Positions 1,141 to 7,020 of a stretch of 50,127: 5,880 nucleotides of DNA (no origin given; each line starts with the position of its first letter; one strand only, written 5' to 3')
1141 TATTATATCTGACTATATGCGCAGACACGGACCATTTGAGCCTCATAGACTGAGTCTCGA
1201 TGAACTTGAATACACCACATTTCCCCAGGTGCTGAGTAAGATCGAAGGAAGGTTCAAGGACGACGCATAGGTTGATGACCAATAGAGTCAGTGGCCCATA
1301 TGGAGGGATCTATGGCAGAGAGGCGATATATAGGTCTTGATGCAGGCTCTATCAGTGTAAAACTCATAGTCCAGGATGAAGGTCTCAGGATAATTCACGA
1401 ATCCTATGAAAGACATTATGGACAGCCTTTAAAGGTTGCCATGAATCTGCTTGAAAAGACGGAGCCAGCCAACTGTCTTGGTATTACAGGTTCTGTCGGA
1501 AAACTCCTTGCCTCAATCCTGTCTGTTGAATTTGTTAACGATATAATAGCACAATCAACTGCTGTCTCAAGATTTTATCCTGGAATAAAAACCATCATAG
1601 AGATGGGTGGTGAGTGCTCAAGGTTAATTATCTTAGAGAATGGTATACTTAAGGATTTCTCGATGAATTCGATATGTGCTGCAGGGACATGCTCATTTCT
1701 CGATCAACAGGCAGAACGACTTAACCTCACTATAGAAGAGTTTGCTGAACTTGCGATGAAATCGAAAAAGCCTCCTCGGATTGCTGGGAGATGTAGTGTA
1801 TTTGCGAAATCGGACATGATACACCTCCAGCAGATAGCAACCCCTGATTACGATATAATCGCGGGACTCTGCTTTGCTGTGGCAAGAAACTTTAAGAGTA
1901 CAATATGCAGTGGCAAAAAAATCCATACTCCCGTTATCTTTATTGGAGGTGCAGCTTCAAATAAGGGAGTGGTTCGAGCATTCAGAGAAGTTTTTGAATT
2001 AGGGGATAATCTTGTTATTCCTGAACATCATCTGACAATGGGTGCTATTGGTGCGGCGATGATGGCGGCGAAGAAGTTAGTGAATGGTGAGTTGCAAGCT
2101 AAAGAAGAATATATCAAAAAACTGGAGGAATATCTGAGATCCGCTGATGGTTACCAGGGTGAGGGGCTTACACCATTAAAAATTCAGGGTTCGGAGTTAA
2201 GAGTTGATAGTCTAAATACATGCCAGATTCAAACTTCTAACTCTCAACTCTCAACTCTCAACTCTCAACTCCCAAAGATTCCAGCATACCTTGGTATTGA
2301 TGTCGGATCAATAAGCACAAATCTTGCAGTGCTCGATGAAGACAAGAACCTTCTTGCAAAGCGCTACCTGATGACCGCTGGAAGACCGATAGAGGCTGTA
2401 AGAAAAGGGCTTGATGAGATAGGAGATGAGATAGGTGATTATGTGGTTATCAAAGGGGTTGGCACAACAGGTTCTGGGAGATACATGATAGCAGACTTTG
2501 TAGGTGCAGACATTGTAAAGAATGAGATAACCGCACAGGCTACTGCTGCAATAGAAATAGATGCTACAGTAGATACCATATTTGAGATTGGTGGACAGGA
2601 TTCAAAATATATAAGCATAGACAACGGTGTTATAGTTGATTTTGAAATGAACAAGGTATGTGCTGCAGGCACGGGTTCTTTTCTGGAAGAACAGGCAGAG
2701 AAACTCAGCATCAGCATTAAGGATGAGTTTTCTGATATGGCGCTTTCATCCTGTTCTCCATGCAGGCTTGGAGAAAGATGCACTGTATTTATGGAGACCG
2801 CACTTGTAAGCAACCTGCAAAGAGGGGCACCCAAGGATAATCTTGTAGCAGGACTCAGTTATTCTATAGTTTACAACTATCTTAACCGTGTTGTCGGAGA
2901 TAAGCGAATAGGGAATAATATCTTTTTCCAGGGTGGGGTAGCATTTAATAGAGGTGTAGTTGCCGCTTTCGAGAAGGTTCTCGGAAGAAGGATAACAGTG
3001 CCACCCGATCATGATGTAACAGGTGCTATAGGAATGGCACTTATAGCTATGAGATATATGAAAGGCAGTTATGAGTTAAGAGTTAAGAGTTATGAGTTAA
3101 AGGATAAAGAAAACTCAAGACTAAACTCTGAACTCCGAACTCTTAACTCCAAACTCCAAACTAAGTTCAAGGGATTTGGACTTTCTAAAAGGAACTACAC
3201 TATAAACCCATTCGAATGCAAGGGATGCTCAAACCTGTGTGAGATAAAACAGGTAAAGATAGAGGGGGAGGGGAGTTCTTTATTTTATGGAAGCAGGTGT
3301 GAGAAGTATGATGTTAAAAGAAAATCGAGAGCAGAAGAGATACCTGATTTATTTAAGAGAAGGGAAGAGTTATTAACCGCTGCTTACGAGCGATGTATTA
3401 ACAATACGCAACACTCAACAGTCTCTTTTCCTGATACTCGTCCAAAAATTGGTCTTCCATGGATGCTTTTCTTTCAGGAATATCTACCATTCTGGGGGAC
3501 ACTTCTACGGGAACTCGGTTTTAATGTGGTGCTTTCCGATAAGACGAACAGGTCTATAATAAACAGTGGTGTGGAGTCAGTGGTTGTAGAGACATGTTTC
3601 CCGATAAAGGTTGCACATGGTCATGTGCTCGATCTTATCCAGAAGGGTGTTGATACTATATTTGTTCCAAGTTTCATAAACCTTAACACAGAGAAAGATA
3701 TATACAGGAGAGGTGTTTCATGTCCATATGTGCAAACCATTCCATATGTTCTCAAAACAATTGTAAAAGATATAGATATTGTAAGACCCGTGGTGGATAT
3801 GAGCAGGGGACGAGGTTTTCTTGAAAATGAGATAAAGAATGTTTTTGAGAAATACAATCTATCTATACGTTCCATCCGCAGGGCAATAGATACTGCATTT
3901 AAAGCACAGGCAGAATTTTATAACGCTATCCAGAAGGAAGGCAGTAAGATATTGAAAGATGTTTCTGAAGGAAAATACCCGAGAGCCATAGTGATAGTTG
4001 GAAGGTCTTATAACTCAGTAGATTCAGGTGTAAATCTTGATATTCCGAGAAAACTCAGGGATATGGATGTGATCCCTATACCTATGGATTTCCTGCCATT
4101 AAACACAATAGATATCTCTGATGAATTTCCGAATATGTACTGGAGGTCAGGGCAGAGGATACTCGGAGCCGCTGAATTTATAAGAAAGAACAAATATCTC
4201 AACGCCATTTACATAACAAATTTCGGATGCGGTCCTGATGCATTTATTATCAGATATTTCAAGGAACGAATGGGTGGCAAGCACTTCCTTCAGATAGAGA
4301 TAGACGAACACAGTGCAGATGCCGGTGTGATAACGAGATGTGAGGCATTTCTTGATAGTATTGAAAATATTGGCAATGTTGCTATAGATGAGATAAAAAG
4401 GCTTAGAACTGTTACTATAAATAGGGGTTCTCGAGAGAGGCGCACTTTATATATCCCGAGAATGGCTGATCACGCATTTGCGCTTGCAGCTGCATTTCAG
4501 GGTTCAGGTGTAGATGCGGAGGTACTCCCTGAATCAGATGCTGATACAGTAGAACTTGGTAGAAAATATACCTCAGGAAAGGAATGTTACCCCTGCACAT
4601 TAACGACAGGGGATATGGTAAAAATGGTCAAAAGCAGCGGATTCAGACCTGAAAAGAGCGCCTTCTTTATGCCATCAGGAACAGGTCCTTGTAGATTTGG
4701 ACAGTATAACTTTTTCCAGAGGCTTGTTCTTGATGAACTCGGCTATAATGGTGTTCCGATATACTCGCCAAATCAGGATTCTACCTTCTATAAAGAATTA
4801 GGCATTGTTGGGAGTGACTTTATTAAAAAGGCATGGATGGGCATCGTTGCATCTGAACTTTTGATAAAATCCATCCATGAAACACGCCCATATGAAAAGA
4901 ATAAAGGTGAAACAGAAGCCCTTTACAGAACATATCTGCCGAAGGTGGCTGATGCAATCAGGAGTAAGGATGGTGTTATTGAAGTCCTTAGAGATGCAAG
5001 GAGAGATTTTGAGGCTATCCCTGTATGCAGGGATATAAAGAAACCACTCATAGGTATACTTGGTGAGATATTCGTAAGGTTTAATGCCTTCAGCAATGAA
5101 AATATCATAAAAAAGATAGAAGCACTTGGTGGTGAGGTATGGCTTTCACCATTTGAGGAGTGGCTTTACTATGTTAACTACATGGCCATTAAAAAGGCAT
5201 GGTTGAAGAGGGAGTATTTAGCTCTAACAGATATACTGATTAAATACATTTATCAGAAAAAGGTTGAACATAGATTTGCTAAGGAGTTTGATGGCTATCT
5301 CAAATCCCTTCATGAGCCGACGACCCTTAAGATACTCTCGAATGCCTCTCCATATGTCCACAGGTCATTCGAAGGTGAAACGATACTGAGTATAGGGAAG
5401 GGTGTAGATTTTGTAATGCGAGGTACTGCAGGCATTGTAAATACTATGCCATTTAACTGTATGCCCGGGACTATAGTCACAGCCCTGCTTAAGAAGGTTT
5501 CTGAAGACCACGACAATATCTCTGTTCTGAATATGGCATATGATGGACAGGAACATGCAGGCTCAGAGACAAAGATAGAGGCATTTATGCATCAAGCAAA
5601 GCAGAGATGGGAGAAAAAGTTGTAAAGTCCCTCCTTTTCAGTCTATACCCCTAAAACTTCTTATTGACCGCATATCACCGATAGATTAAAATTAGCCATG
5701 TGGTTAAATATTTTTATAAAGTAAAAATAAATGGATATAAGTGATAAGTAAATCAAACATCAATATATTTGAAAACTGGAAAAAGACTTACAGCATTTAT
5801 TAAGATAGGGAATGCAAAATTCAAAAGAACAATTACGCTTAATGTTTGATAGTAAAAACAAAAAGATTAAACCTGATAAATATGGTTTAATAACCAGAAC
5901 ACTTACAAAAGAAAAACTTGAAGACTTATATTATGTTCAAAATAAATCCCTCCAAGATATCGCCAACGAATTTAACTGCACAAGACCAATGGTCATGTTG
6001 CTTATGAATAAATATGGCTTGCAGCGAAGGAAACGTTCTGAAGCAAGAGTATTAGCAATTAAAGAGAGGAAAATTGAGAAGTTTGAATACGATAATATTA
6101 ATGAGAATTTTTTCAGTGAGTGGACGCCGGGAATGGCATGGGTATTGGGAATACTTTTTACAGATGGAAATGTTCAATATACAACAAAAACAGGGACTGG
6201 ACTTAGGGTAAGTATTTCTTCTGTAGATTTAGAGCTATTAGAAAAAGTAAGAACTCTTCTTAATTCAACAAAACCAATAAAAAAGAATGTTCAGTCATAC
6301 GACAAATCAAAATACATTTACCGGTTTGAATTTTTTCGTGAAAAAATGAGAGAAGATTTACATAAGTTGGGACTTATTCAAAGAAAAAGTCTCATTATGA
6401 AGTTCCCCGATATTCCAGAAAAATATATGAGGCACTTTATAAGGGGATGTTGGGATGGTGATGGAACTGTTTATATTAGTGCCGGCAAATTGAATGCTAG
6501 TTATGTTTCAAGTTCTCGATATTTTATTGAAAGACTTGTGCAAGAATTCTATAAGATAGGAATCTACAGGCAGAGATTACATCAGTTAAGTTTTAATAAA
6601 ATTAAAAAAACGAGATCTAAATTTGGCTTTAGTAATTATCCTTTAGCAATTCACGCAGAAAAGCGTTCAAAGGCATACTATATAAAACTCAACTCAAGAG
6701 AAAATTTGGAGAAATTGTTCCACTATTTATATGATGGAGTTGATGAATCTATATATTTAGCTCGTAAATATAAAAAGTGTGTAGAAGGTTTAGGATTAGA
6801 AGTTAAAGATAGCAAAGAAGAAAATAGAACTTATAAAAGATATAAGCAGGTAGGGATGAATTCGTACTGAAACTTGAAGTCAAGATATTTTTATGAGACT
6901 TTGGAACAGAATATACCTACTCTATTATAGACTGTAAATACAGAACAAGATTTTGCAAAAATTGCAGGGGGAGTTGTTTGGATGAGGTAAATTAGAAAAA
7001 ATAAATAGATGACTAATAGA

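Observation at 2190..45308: A dispersed 7-nt-periodic repeat family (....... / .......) sits inside conserved genes without breaking any reading frame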

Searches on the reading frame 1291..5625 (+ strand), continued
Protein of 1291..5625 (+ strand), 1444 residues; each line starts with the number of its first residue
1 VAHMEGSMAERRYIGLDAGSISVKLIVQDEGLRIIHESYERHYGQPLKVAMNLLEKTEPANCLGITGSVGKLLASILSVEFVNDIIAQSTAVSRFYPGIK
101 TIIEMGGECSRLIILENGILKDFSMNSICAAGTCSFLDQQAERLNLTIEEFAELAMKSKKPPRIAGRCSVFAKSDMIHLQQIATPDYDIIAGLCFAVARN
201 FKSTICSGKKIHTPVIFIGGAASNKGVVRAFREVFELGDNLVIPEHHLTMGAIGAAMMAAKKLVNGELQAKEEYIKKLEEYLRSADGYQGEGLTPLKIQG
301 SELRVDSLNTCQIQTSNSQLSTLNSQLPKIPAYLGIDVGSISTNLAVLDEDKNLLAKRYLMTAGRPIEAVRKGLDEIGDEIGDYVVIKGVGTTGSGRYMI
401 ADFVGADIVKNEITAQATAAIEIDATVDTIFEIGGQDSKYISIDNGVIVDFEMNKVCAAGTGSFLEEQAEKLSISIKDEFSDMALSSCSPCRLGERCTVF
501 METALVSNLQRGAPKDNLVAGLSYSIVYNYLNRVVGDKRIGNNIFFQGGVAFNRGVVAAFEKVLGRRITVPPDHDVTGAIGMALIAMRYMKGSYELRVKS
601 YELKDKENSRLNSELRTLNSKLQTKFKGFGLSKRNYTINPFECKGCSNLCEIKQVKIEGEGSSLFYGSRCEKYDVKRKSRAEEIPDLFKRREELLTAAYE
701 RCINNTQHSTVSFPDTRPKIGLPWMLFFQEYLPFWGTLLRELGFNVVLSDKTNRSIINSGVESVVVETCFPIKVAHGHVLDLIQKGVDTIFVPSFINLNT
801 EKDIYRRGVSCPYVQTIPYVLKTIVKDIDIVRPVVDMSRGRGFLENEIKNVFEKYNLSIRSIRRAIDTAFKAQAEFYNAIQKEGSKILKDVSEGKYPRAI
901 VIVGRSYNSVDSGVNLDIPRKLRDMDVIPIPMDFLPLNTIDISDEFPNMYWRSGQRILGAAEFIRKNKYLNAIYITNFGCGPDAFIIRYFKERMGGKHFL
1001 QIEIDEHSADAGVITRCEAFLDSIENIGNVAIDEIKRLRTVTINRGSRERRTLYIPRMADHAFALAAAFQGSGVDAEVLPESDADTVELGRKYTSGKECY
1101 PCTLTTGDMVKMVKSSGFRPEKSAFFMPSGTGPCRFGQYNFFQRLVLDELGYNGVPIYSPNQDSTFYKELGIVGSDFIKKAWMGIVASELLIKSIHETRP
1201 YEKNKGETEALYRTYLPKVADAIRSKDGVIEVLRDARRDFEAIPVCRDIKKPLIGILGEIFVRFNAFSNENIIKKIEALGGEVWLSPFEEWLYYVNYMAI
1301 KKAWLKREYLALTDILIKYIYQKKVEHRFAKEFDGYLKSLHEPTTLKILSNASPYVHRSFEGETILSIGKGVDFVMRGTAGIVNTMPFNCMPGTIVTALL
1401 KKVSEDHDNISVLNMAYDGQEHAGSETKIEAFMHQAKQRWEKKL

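Call 65: list_cluster_members(proteins=[P0023, P0016, P0005, P0027, P0011, P0017, P0032, P0119, P0105, P0039])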
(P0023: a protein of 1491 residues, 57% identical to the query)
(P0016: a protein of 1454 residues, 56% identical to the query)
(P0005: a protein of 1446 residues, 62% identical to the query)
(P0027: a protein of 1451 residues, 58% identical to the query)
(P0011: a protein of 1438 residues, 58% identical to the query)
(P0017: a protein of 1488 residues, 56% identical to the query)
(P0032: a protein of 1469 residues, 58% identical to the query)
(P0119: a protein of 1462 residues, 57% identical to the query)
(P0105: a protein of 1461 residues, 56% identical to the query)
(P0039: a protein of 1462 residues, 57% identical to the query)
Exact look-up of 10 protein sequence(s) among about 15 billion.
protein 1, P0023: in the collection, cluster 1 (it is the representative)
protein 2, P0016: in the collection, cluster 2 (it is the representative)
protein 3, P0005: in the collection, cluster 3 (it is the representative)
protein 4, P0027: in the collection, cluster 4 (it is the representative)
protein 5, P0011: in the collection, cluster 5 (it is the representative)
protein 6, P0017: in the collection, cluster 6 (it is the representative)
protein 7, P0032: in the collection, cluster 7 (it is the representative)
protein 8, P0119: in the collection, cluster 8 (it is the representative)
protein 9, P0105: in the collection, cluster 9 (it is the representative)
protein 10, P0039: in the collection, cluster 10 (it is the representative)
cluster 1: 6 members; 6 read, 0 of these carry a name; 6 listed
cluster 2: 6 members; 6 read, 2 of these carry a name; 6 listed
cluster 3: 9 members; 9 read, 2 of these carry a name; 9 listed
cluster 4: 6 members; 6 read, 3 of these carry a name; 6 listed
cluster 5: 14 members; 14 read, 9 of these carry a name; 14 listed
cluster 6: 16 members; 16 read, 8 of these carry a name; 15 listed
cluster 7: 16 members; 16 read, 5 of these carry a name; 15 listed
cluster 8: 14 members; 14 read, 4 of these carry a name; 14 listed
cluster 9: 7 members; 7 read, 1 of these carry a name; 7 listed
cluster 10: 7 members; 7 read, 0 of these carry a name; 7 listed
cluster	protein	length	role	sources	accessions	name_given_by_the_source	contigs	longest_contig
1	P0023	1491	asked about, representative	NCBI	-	-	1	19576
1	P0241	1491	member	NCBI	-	-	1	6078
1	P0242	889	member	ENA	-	-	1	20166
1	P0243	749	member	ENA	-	-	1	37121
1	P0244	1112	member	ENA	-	-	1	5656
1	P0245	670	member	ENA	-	-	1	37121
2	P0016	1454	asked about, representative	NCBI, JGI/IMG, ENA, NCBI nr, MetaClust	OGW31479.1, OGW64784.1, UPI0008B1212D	MAG: CoA protein activase [Nitrospirae bacterium GWF2_44_13] | status=active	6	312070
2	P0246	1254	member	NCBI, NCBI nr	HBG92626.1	MAG TPA: CoA protein activase, partial [Nitrospiraceae bacterium] | CoA protein activase [Nitrospiraceae bacterium]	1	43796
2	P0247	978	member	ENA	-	-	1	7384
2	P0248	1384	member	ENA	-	-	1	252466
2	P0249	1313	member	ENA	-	-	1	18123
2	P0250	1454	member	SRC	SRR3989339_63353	-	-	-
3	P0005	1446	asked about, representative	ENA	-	-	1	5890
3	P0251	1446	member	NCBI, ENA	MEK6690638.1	MAG: acyl-CoA dehydratase activase [Nitrospirota bacterium]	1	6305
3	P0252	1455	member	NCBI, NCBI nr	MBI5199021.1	MAG: hypothetical protein HZA09_03290 [Nitrospirae bacterium] | hypothetical protein [Nitrospirota bacterium]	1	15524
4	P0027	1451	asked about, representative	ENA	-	-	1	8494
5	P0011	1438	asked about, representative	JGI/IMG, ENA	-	-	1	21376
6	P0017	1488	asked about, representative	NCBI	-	-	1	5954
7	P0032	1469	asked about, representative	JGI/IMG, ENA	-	-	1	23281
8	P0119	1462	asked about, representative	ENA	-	-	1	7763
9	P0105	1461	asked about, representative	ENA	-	-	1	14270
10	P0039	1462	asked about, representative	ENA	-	-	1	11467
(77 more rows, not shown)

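Call 68: find_encoding_contigs(protein=P0252, flank=10000, max_places=1)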
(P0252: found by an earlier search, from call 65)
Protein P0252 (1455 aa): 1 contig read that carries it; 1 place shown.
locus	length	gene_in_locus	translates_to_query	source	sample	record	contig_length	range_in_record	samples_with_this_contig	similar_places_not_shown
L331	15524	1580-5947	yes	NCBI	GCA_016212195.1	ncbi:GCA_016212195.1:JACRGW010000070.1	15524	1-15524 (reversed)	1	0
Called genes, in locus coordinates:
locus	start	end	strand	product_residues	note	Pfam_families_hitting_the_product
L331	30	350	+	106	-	-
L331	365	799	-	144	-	PF01934:HepT-like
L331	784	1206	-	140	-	PF18765:Polbeta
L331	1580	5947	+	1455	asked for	PF01869:BcrAD_BadFG, PF09989:DUF2229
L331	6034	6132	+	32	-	PF08213:COX24_C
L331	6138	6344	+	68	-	-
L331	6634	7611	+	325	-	PF01479:S4, PF00849:PseudoU_synth_2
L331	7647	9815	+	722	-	PF03065:Glyco_hydro_57, PF09094:AmyA-A_glucT_m, PF09095:AmyA-gluTrfs_C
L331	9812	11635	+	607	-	PF13517:FG-GAP_3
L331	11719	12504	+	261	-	PF01255:Prenyltransf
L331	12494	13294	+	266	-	PF01148:CTP_transf_1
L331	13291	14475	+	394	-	PF02670:DXP_reductoisom, PF08436:DXP_redisom_C, PF13288:DXPR_C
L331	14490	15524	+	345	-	PF02163:Peptidase_M50, PF13180:PDZ_2, PF00595:PDZ (weak), PF17820:PDZ_6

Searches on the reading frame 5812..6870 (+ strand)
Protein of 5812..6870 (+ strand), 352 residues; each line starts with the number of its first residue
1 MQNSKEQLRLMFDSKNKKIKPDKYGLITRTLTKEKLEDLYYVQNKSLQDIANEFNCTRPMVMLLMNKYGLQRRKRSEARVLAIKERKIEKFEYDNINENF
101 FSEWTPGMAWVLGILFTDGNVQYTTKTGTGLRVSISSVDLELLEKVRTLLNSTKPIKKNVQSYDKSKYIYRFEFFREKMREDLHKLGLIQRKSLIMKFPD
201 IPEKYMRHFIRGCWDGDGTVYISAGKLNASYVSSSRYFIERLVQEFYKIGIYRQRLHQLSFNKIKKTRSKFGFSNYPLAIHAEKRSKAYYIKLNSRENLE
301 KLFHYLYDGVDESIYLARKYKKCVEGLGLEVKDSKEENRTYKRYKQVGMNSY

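Call 49: search_protein_families(library=pfam, proteins=[window:5812-6870:+], max_evalue=0.00001)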
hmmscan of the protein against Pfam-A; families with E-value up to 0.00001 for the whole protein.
window:5812-6870:+ (352 aa): 1 family
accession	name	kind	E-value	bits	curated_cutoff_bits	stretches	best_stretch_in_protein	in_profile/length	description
PF14528.11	LAGLIDADG_3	-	8.4e-12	45.6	22.5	1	205-303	2-78/82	LAGLIDADG-like domain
